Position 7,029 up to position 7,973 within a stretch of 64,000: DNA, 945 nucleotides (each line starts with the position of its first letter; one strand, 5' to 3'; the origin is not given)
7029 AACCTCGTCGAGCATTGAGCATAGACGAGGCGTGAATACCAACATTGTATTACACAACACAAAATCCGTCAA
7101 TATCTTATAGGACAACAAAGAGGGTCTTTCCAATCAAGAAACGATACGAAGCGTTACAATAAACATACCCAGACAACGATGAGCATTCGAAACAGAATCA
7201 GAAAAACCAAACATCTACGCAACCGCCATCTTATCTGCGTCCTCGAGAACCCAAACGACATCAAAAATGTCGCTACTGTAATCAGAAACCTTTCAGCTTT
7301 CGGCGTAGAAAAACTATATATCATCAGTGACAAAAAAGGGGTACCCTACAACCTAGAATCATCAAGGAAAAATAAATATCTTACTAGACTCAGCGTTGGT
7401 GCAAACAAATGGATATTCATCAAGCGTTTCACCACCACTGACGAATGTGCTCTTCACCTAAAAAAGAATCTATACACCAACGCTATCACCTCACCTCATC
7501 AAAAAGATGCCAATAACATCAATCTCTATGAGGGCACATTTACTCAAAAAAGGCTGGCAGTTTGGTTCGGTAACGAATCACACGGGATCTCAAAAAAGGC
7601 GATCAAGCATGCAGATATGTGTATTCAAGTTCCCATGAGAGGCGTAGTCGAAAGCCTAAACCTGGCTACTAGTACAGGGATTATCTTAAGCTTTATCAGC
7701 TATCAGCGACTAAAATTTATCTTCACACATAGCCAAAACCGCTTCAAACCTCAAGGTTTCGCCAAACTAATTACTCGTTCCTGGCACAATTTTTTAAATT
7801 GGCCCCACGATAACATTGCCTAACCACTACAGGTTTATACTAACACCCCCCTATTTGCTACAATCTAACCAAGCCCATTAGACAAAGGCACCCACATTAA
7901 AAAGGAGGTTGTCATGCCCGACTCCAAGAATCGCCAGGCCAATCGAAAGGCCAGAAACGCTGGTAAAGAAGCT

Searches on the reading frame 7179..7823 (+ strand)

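Call 14: search_protein_families(library=pfam, proteins=[window:7179-7823:+], max_evalue=0.01)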
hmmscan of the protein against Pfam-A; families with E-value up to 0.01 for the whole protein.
window:7179-7823:+ (214 aa): 1 family
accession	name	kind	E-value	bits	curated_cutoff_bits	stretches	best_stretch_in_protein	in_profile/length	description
PF00588.24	SpoU_methylase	-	1.8e-28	99.9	29.7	1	18-170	2-141/142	SpoU rRNA Methylase family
